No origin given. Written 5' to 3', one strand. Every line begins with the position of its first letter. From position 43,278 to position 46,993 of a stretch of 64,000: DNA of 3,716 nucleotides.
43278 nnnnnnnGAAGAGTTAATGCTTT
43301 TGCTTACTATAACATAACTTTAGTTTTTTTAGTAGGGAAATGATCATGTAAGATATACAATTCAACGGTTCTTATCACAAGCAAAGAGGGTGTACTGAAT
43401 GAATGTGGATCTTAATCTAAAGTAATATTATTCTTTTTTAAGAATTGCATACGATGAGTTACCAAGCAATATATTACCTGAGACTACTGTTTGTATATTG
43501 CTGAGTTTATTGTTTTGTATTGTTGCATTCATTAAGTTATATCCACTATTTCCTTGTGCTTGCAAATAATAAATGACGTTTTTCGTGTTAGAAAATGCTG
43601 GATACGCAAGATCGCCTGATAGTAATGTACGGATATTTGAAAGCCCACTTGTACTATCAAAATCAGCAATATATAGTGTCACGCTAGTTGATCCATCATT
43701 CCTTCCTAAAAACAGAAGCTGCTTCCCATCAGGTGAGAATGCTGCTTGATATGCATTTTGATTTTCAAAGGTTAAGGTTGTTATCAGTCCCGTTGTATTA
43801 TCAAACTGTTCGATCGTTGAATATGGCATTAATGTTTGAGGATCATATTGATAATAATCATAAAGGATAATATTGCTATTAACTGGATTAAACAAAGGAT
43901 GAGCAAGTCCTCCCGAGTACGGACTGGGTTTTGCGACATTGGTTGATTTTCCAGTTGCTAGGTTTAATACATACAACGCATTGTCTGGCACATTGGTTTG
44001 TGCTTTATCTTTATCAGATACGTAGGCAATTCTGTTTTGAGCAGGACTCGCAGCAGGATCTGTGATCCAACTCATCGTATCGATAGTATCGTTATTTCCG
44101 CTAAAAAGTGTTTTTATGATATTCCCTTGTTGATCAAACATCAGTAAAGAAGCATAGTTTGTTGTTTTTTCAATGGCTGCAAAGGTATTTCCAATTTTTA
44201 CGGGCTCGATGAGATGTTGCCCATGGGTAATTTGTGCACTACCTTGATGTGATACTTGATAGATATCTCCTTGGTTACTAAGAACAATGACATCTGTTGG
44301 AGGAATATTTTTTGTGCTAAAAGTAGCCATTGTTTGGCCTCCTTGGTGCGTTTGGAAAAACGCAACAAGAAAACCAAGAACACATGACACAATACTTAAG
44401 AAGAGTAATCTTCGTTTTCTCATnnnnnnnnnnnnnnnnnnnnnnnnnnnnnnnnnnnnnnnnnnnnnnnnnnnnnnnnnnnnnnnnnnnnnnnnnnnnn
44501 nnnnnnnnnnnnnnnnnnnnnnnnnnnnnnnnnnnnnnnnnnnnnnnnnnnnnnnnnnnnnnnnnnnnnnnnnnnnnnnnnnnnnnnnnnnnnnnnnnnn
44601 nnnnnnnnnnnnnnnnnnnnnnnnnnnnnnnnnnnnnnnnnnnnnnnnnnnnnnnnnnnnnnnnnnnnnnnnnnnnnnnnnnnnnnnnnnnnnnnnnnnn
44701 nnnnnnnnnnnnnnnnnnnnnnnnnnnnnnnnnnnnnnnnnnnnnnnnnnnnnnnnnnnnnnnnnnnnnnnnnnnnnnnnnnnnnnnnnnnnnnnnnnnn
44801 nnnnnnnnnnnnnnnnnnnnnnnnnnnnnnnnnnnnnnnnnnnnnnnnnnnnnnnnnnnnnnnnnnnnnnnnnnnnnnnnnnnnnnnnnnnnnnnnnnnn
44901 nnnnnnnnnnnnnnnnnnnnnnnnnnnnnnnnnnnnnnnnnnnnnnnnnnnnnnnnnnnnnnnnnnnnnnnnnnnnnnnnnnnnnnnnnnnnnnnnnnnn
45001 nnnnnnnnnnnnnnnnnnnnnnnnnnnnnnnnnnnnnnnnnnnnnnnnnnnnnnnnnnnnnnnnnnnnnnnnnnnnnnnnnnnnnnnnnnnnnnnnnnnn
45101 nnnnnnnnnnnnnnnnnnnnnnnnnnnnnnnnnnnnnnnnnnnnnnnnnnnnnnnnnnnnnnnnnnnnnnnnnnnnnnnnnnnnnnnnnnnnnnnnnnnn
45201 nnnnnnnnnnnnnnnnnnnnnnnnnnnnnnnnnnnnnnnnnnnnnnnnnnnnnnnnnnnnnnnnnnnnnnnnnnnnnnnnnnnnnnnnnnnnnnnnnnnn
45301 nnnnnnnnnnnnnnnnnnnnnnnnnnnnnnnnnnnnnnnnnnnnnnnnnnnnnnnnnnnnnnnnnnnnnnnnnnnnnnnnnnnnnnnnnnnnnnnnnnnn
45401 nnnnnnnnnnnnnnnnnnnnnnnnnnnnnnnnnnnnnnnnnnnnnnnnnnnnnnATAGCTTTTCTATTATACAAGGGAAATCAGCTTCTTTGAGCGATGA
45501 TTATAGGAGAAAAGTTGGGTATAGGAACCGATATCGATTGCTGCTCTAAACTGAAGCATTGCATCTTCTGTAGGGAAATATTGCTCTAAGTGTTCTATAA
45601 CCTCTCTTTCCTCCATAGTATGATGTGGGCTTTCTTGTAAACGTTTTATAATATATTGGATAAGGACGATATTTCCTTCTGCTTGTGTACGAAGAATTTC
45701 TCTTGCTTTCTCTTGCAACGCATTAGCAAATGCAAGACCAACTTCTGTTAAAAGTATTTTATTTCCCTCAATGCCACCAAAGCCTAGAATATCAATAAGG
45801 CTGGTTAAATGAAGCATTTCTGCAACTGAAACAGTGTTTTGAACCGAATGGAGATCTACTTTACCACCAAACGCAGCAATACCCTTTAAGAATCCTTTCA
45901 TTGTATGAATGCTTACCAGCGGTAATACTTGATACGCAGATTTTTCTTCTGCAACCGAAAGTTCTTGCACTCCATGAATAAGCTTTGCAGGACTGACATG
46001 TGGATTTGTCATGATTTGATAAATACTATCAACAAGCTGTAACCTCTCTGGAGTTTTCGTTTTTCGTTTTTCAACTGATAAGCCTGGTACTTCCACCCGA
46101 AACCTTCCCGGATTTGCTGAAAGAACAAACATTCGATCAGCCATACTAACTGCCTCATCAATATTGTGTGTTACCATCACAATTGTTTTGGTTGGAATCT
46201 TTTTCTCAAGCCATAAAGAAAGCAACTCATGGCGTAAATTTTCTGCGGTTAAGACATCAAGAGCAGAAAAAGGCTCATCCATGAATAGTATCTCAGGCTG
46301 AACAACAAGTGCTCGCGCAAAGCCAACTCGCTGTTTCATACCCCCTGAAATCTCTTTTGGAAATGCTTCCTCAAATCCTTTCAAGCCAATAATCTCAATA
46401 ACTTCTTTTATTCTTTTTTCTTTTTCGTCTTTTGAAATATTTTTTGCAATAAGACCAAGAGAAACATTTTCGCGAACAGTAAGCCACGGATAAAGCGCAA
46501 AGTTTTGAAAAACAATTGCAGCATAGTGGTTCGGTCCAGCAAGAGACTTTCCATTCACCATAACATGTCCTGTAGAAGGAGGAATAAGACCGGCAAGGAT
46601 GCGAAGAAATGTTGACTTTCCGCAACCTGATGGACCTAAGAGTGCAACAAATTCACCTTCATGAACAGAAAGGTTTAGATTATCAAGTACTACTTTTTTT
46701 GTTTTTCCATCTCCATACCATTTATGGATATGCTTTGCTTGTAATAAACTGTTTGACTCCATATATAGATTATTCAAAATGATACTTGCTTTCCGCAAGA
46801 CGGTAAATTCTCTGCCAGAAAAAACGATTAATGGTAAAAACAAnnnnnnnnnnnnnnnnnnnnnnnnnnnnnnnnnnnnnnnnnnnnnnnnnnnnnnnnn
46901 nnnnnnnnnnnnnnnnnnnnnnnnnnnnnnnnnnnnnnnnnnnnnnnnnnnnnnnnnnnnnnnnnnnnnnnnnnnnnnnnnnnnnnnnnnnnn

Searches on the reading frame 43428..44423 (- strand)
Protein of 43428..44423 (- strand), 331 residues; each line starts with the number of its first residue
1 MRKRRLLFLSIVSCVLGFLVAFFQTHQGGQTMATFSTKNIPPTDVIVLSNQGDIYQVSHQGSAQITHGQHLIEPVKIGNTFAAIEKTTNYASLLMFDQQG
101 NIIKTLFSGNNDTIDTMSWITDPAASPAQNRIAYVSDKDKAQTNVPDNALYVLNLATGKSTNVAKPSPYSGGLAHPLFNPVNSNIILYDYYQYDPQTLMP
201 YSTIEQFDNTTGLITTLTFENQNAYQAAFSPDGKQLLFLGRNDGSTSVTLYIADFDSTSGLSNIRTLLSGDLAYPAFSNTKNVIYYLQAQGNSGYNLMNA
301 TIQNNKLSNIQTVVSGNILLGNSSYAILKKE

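Call 49: search_protein_families(library=ncbifam, proteins=[window:43428-44423:-], max_evalue=1e-10)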
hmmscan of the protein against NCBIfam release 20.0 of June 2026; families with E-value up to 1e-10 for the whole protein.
window:43428-44423:- (331 aa): 0 families

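Call 76: search_protein_families(library=pfam, proteins=[window:43428-44423:-], max_evalue=0.0001)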
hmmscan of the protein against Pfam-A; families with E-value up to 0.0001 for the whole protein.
window:43428-44423:- (331 aa): 1 family
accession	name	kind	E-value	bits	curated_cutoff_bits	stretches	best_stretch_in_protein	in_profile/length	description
PF07676.18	PD40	-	7.7e-06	26.2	20.9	0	216-246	3-34/38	WD40-like Beta Propeller Repeat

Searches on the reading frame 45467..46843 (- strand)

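Call 49: search_protein_families(library=ncbifam, proteins=[window:45467-46843:-], max_evalue=1e-10)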
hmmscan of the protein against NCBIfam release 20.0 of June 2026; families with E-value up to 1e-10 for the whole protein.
window:45467-46843:- (458 aa): 173 families (the best 25 are shown)
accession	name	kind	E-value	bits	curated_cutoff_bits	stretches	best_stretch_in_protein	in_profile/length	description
NF040729.1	ABC_ATP_SaoA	equivalog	4.5e-68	229.3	360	1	35-252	3-217/248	ABC transporter ATP-binding protein SaoA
TIGR03265.1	PhnT2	equivalog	6.3e-64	216.4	457.7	1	33-242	4-209/353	putative 2-aminoethylphosphonate ABC transporter ATP-binding protein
TIGR01184.1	ntrCD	subfamily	1.2e-61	208.3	291.8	1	53-253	1-200/230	nitrate ABC transporter ATP-binding protein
NF008421.0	PRK11248.1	equivalog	4.6e-60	203.2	357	1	34-249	2-210/255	taurine ABC transporter ATP-binding subunit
NF043075.1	MMSYN1_0197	equivalog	4.1e-57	193.7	550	1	33-242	2-207/341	spermidine/putrescine ABC transporter ATP-binding protein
TIGR01186.1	proV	subfamily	1.2e-56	192.4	326.6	1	50-243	6-205/363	betaine/proline/choline family ABC transporter ATP-binding protein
NF006987.0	PRK09452.1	equivalog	4.5e-56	190.2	482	1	24-242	8-222/378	spermidine/putrescine ABC transporter ATP-binding protein PotA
TIGR00968.1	3a0106s01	subfamily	1.5e-54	185.1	342.75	1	37-243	4-206/237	sulfate ABC transporter ATP-binding protein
TIGR03258.1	PhnT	equivalog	1.9e-53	181.7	499.15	1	49-241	20-213/359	2-aminoethylphosphonate ABC transport system ATP-binding subunit PhnT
NF040933.2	ABC_arch_GlcV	equivalog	2e-53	181.6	450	1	35-242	4-216/357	glucose ABC transporter ATP-binding protein GlcV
TIGR03415.1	ABC_choXWV_ATP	equivalog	1.2e-52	179.1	483.75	1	50-241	37-238/382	choline ABC transporter ATP-binding protein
NF008653.0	PRK11650.1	subfamily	2.2e-52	178.3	432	1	34-242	4-209/357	sn-glycerol-3-phosphate ABC transporter ATP-binding protein UgpC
NF008513.0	PRK11432.1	equivalog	2.5e-51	174.6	496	1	29-242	2-211/351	ferric ABC transporter ATP-binding protein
NF040840.2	tungstate_WtpC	equivalog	1e-50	173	440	1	49-242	12-205/347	tungstate ABC transporter ATP-binding protein WtpC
TIGR01187.1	potA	subfamily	3.3e-50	171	355.6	1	68-242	1-175/325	polyamine ABC transporter ATP-binding protein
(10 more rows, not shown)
